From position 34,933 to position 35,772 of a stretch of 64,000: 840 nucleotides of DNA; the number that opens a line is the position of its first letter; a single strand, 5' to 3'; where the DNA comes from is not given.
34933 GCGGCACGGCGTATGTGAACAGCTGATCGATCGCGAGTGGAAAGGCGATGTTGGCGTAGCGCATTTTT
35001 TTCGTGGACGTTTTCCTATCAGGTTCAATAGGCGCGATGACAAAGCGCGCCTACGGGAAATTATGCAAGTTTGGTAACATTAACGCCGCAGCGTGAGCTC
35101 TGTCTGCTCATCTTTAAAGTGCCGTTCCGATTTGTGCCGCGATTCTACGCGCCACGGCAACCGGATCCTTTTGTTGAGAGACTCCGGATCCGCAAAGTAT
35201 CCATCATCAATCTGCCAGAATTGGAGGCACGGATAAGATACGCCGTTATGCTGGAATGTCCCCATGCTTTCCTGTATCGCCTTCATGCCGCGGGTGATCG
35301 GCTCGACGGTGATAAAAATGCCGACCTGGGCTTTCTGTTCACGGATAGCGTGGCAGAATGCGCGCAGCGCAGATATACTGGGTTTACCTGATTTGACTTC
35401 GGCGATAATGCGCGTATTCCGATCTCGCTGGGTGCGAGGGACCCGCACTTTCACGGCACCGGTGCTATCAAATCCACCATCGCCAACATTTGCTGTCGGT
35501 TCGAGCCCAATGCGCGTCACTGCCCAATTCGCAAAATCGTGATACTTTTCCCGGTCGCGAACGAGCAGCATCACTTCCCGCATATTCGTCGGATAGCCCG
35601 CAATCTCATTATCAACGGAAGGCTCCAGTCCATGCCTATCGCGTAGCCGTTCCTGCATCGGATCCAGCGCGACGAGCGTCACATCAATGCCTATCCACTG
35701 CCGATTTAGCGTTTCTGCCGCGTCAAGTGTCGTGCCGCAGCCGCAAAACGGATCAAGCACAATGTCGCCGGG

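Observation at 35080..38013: Tandem mosaic DNA methyltransferase paralogs with swapped central (TRD-like) segment; one fused to an Mrr-like nuclease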

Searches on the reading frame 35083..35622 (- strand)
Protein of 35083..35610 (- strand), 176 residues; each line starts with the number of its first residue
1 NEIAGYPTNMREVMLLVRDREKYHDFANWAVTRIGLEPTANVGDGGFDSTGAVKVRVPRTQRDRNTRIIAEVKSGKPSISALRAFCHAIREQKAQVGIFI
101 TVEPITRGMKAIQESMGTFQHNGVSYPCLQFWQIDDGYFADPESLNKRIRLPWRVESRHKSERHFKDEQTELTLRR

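Call 6: search_protein_families(library=ncbifam, proteins=[window:35083-35610:-], max_evalue=0.1)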
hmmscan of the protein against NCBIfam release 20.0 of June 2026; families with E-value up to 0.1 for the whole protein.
window:35083-35610:- (176 aa): 0 families

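Call 7: search_protein_families(library=padloc, proteins=[window:35083-35610:-], max_evalue=0.1)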
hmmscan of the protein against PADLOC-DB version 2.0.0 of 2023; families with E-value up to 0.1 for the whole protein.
window:35083-35610:- (176 aa): 2 families
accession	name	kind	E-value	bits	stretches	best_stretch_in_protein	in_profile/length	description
PDLC03657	mREase_IV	-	0.03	11.6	1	42-108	204-267/317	Type IV methyl-directed restriction enzyme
PDLC04806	PDC-S02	-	0.037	11.3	1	19-102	186-269/324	-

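Call 43: predict_structure(alignment_id=A3)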
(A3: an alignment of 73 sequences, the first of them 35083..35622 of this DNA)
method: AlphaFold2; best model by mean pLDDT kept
length: 180 residues; sequences in the alignment: 73
mean_pLDDT: 73.9   pTM: 0.74
mean pLDDT of the five models: 73.9, 73.4, 71.6, 71.5, 70.7
residues with pLDDT >= 90: 47; 70-90: 74; 50-70: 28; < 50: 31
segments of 3 or more residues with pLDDT < 50: 1-8, 58-62, 168-180
pLDDT, mean of each block of 10 residues (from residue 1): 37 86 79 78 58 50 57 85 92 91 93 97 87 93 83 79 49 36
secondary structure, 60 per line:
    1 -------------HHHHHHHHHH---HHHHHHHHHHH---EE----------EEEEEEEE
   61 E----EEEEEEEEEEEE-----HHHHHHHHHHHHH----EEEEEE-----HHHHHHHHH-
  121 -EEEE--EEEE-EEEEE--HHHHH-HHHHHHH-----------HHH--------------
elements in order: H14-23 H27-37 E53-61 E66-77 H83-95 E100-105 H111-119 E122-125 E128-131 E133-137 H140-144 H146-152

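Call 70: search_protein_representatives(protein=window:35083-35610:-)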
Query: 176 residues. Proteins with E-value up to 0.001 (for the whole library): 233; up to 1e-10: 58; up to 1e-30: 12. The best 150 are listed.
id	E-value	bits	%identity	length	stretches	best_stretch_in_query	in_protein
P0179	7.6e-57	208.0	53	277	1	2-174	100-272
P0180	6.2e-52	192.0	50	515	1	2-172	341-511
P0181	2.1e-45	170.7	53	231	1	2-172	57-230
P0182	5.0e-38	146.7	45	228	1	2-172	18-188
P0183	4.3e-37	143.6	41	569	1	3-171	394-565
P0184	5.9e-36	140.0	51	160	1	21-153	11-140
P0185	7.0e-35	136.5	53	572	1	2-153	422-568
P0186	9.4e-35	136.0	47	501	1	5-157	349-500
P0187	3.1e-34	134.3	41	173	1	10-174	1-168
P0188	5.9e-34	133.4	55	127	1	58-174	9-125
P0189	6.0e-34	133.4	45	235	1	3-166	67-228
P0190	4.2e-32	127.4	50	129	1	55-173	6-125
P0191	1.6e-28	115.7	56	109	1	15-117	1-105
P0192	4.4e-27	111.1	51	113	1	74-171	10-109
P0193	6.7e-26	107.2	58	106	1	91-173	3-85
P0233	6.3e-11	58.5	33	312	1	5-138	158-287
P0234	6.4e-11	58.5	40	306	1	4-139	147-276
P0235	8.5e-11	58.1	31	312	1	10-161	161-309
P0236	9.7e-11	57.9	36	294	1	5-139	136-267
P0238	1.3e-10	57.4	35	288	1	4-138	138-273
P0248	2.9e-09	53.1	37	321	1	5-141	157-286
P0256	5.4e-09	52.2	37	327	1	3-138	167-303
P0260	1.2e-08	51.1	34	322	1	3-141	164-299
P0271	6.1e-08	48.8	35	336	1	3-136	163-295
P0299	9.8e-07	44.8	33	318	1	3-132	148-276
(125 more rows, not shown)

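Call 71: search_protein_families(library=pfam, proteins=[P0233, P0234, P0235, P0236, P0238, P0248, P0256, P0260, P0271, P0299], max_evalue=0.001)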
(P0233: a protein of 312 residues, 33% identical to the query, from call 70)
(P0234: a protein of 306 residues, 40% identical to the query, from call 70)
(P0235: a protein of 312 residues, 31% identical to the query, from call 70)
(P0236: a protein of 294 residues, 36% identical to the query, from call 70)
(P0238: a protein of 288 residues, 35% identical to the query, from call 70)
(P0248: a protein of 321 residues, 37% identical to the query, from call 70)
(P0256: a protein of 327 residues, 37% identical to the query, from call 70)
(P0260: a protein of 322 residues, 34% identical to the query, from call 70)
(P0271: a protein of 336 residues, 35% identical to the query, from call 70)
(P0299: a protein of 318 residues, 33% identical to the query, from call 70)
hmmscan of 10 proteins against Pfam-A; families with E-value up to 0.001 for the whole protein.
P0233 (312 aa): 2 families
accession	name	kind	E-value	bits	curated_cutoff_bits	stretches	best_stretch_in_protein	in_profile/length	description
PF01555.25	N6_N4_Mtase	-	1.6e-27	97.3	26.7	1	1-143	49-218/221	DNA methylase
PF04471.18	Mrr_cat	-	0.00085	19.9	21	0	182-267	17-102/115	Restriction endonuclease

P0234 (306 aa): 3 families
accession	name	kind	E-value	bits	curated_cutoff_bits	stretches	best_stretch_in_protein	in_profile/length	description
PF01555.25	N6_N4_Mtase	-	2.3e-25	90.3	26.7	1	32-135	111-219/221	DNA methylase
PF22722.2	NA-iREase1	-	1.5e-10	41.4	27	1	168-259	6-93/106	NACHT-associated inactive Restriction Endonuclease 1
PF04471.18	Mrr_cat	-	1.4e-07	32.1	21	1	180-259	26-102/115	Restriction endonuclease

P0235 (312 aa): 2 families
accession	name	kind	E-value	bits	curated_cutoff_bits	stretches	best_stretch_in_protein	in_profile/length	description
PF01555.25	N6_N4_Mtase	-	1.6e-23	84.3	26.7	1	46-143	140-220/221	DNA methylase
PF04471.18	Mrr_cat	-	0.00063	20.3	21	0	180-268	16-103/115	Restriction endonuclease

P0236 (294 aa): 3 families
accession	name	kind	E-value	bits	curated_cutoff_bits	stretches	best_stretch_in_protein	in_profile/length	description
PF01555.25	N6_N4_Mtase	-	3.8e-24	86.3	26.7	1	42-122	136-219/221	DNA methylase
PF04471.18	Mrr_cat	-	1.7e-05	25.4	21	1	171-250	29-105/115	Restriction endonuclease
PF22722.2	NA-iREase1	-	0.00025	21.5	27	1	165-250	14-96/106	NACHT-associated inactive Restriction Endonuclease 1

P0238 (288 aa): 3 families
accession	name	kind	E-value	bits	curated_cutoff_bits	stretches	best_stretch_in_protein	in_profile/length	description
PF01555.25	N6_N4_Mtase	-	2.1e-26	93.7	26.7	1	11-112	123-211/221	DNA methylase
PF04471.18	Mrr_cat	-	6.8e-07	29.8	21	1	152-241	3-92/115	Restriction endonuclease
PF22722.2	NA-iREase1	-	1.3e-06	28.8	27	1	156-246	3-88/106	NACHT-associated inactive Restriction Endonuclease 1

P0248 (321 aa): 2 families
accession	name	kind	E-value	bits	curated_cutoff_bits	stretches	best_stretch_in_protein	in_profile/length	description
PF01555.25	N6_N4_Mtase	-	2.9e-23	83.4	26.7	1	31-152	110-219/221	DNA methylase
PF04471.18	Mrr_cat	-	0.00025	21.6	21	1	193-258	30-97/115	Restriction endonuclease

P0256 (327 aa): 4 families
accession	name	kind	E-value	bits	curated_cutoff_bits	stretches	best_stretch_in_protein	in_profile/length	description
PF01555.25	N6_N4_Mtase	-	9e-28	98.2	26.7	1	11-155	90-219/221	DNA methylase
PF22722.2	NA-iREase1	-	6.7e-06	26.5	27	1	189-276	6-90/106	NACHT-associated inactive Restriction Endonuclease 1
PF04471.18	Mrr_cat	-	6.6e-05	23.4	21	1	205-276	30-99/115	Restriction endonuclease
PF13847.12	Methyltransf_31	-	0.00029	21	27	1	117-181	3-67/145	Methyltransferase domain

P0260 (322 aa): 3 families
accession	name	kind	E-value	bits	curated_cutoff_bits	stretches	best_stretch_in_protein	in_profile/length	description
PF01555.25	N6_N4_Mtase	-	4.6e-31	108.9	26.7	1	12-151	91-220/221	DNA methylase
PF04471.18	Mrr_cat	-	9.6e-05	22.9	21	1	199-278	27-103/115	Restriction endonuclease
PF22722.2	NA-iREase1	-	0.00012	22.4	27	1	187-277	7-93/106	NACHT-associated inactive Restriction Endonuclease 1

P0271 (336 aa): 2 families
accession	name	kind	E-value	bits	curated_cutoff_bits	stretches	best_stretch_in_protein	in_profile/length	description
PF22722.2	NA-iREase1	-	2.6e-10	40.7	27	1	203-298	20-106/106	NACHT-associated inactive Restriction Endonuclease 1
PF04471.18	Mrr_cat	-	2.4e-06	28.1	21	1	199-275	25-99/115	Restriction endonuclease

P0299 (318 aa): 3 families
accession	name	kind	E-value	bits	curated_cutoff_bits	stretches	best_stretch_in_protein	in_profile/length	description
PF01555.25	N6_N4_Mtase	-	2.1e-13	51.2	26.7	1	3-41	174-212/221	DNA methylase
PF04471.18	Mrr_cat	-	5e-07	30.3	21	1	184-256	28-98/115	Restriction endonuclease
PF22722.2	NA-iREase1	-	3.9e-06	27.3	27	1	183-256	18-89/106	NACHT-associated inactive Restriction Endonuclease 1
